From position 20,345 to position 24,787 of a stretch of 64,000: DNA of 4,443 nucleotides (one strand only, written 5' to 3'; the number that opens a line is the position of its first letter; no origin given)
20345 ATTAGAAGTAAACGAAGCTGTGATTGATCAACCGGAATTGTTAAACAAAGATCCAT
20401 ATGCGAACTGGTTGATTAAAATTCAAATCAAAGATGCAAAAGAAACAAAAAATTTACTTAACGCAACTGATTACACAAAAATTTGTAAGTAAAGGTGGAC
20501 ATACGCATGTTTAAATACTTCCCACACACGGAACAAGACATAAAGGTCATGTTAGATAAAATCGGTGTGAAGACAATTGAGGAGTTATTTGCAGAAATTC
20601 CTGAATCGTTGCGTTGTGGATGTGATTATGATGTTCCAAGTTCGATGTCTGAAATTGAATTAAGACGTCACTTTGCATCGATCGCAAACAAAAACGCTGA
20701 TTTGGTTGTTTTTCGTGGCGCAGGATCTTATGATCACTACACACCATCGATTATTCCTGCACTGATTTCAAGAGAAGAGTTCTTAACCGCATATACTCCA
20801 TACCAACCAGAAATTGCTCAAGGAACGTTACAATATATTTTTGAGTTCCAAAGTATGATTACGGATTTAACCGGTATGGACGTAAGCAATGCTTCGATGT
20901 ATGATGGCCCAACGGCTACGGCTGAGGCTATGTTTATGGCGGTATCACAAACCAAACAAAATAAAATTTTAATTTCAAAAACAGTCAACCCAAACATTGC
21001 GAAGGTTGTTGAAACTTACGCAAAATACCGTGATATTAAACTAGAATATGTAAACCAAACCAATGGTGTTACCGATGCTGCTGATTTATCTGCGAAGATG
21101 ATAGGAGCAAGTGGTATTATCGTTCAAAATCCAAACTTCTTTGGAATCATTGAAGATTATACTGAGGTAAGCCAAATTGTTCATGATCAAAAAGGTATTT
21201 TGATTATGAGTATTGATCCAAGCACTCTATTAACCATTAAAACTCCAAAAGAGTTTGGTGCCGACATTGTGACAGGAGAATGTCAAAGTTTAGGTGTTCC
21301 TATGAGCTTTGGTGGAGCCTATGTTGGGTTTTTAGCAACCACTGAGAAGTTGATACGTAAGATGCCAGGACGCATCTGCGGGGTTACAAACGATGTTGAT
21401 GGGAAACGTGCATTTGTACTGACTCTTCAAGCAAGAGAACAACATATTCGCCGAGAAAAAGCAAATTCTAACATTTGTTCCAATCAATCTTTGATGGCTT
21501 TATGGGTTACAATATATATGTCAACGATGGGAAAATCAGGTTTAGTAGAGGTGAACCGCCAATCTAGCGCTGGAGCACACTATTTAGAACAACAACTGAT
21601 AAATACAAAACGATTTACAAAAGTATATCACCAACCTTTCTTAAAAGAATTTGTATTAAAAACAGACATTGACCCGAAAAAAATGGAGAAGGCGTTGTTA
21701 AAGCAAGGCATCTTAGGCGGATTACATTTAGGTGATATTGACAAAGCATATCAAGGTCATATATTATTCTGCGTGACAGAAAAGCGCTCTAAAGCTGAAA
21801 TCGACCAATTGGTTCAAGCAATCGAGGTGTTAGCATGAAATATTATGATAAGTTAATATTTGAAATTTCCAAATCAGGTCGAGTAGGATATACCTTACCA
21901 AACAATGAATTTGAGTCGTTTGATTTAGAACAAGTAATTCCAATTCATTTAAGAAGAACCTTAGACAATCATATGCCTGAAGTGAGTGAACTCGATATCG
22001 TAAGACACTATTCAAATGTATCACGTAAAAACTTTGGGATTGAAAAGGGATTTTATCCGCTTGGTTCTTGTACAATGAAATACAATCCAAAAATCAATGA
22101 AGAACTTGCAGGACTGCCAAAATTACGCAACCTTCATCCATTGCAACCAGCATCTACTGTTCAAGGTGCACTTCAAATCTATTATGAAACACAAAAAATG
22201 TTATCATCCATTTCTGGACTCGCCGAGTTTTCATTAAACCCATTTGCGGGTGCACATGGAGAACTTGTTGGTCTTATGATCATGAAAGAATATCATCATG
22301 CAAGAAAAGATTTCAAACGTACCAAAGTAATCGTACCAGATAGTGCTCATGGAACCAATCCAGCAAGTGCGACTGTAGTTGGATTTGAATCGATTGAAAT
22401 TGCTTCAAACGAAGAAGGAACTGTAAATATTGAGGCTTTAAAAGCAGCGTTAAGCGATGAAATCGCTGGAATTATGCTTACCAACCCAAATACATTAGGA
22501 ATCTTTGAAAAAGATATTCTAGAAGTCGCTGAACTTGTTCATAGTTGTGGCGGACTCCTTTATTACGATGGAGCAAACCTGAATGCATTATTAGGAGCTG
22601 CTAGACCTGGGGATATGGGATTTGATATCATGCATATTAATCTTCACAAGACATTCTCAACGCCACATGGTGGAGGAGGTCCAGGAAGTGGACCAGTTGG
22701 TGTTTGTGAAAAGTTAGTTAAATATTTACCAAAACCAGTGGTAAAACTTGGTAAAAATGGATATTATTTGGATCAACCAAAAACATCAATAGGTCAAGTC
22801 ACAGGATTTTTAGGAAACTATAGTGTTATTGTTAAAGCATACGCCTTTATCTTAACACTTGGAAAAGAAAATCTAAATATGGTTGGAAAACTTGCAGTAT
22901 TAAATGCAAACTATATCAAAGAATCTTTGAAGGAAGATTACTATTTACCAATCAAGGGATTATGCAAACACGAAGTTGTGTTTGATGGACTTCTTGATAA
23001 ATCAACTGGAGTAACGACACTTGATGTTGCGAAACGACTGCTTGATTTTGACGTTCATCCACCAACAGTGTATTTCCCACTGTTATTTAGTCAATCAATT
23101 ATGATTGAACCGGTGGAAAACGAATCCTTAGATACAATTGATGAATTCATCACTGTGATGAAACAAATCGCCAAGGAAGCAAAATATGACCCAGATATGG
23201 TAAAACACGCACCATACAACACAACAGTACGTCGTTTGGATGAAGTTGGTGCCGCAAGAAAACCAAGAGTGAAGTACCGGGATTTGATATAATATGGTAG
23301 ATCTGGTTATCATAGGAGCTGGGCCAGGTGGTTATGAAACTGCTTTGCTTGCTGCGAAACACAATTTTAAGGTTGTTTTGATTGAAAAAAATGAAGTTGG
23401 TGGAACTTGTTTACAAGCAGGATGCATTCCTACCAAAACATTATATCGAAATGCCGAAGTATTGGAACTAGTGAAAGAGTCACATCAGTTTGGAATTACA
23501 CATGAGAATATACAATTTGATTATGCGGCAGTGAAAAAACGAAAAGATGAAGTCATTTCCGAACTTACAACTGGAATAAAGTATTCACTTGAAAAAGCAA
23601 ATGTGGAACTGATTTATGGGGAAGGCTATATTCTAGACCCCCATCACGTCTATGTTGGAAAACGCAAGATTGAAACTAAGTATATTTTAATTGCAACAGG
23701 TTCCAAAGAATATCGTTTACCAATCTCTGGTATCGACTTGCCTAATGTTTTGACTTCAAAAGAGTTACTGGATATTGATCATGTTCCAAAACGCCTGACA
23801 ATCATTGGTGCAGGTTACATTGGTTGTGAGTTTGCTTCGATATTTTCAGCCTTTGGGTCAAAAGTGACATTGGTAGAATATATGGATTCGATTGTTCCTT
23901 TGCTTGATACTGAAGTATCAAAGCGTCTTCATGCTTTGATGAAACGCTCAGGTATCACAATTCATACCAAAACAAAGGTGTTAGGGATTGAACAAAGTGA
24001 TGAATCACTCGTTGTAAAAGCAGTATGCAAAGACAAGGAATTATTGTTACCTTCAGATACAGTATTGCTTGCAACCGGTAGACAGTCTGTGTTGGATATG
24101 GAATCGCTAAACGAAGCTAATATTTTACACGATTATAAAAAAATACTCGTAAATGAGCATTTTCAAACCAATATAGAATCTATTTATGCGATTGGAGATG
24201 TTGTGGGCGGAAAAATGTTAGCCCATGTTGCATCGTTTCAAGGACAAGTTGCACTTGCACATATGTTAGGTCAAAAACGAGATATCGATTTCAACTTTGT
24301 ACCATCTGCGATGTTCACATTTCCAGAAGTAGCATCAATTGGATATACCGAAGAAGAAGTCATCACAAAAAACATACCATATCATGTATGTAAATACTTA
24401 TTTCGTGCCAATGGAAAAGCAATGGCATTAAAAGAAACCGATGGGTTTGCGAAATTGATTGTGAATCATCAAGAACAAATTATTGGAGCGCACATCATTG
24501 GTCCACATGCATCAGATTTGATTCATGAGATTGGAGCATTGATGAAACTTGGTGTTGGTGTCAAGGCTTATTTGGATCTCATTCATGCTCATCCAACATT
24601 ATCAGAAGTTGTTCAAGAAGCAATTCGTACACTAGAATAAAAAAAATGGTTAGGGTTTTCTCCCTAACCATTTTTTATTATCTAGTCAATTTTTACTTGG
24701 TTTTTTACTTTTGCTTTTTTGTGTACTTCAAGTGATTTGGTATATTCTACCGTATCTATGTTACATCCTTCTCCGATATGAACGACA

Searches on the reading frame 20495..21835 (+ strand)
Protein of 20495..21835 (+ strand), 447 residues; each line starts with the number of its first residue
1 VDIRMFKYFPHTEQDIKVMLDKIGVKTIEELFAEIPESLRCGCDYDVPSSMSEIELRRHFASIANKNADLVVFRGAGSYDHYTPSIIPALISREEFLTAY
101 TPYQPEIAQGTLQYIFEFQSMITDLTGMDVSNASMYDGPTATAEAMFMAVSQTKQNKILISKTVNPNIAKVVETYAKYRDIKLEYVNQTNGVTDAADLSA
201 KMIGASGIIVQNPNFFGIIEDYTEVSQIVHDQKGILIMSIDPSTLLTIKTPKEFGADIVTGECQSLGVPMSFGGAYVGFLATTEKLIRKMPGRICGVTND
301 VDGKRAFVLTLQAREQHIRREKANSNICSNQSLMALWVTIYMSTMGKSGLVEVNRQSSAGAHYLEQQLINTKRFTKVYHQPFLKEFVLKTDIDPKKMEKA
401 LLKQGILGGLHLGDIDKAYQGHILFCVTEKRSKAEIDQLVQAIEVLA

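Call 74: search_protein_families(library=ncbifam, proteins=[window:20495-21835:+], max_evalue=1e-10)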
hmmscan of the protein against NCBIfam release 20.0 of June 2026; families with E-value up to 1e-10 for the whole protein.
window:20495-21835:+ (447 aa): 3 families
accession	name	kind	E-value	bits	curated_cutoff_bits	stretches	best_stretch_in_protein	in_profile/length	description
NF001696.0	PRK00451.1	equivalog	1.2e-179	597.9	364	1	6-444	2-443/447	aminomethyl-transferring glycine dehydrogenase subunit GcvPA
TIGR00461.1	gcvP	equivalog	6.7e-83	278.9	859.2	1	12-368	6-358/939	aminomethyl-transferring glycine dehydrogenase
NF003346.0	PRK04366.1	equivalog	1.2e-26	93.5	441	1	31-444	35-449/487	aminomethyl-transferring glycine dehydrogenase subunit GcvPB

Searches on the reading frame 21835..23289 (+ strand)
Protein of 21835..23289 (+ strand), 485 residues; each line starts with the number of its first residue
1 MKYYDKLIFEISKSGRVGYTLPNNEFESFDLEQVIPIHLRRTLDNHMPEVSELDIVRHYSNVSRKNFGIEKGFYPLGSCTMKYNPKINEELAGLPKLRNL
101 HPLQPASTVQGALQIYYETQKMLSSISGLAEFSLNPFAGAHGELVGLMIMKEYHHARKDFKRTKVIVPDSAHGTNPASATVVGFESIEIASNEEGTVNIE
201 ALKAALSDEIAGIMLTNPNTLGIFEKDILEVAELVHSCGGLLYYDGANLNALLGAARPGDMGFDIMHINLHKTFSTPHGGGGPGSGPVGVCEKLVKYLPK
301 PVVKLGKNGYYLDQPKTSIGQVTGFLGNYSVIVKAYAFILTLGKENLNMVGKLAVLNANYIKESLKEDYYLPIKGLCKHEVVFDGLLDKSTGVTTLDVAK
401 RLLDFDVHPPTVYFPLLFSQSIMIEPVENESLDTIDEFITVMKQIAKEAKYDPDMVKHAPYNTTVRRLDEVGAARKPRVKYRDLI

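Call 74: search_protein_families(library=ncbifam, proteins=[window:21835-23289:+], max_evalue=1e-10)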
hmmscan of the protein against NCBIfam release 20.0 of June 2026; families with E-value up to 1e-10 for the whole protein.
window:21835-23289:+ (485 aa): 3 families
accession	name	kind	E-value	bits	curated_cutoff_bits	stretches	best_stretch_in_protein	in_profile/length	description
NF003346.0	PRK04366.1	equivalog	5.5e-215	714.6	441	1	3-480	7-486/487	aminomethyl-transferring glycine dehydrogenase subunit GcvPB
TIGR00461.1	gcvP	equivalog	8.8e-104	348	859.2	1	50-450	466-869/939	aminomethyl-transferring glycine dehydrogenase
NF001696.0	PRK00451.1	equivalog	1.1e-22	80.5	364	1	34-303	30-295/447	aminomethyl-transferring glycine dehydrogenase subunit GcvPA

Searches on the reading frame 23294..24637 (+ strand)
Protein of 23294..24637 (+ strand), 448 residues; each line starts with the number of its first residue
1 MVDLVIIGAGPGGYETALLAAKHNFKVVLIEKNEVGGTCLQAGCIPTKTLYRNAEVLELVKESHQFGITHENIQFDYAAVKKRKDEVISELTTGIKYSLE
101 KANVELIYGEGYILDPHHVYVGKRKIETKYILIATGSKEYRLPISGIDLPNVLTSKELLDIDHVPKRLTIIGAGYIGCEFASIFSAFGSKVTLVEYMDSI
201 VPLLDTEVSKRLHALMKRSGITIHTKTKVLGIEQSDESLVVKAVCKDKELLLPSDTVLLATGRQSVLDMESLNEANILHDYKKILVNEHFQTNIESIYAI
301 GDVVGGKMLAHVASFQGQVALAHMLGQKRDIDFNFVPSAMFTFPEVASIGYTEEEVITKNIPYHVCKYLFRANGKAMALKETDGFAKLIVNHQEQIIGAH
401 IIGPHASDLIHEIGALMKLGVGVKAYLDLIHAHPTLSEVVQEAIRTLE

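Call 74: search_protein_families(library=ncbifam, proteins=[window:23294-24637:+], max_evalue=1e-10)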
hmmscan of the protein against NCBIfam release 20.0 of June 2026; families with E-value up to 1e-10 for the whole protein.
window:23294-24637:+ (448 aa): 38 families (the best 25 are shown)
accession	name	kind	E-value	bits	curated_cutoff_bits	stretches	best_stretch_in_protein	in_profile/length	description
TIGR01350.1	lipoamide_DH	equivalog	2.3e-146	488.1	408.8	1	2-446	2-453/461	dihydrolipoyl dehydrogenase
NF004945.0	PRK06292.2-3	equivalog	9.6e-102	341.2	494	1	3-446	5-451/457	dihydrolipoyl dehydrogenase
NF004947.0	PRK06292.2-5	equivalog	2.3e-101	340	592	1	3-446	5-457/474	dihydrolipoyl dehydrogenase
NF003585.0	PRK05249.1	equivalog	1.5e-99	333.8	465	1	2-441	7-451/464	Si-specific NAD(P)(+) transhydrogenase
NF004943.0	PRK06292.2-1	equivalog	2.5e-97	326.5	432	1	2-447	4-455/456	dihydrolipoyl dehydrogenase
TIGR02053.1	MerA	equivalog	2.1e-94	317.1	454.45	1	3-445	2-451/465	mercury(II) reductase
NF004776.0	PRK06116.1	equivalog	1.8e-91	307.4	480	1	3-438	6-444/450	glutathione-disulfide reductase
NF004991.0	PRK06370.1-3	subfamily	1.3e-89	301.1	620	1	3-443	37-483/509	FAD-containing oxidoreductase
NF004946.0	PRK06292.2-4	subfamily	1.6e-89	300.9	634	1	2-445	4-468/487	dihydrolipoyl dehydrogenase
NF004992.0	PRK06370.1-4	equivalog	8.2e-84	281.7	629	1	2-446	5-454/459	FAD-containing oxidoreductase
TIGR01424.1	gluta_reduc_2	equivalog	9.8e-84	281.5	606.05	1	3-438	4-440/446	glutathione-disulfide reductase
NF005883.0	PRK07845.1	equivalog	1.6e-83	281.2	479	1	3-447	4-459/466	NAD(P)H-quinone dehydrogenase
NF005884.0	PRK07846.1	equivalog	8e-83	278.6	501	1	3-447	5-451/454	mycothione reductase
NF004944.0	PRK06292.2-2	equivalog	2.5e-80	270.4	619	1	3-446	5-451/460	dihydrolipoyl dehydrogenase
TIGR01421.1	gluta_reduc_1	equivalog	6.5e-79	266.2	556.15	1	3-438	4-444/450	glutathione-disulfide reductase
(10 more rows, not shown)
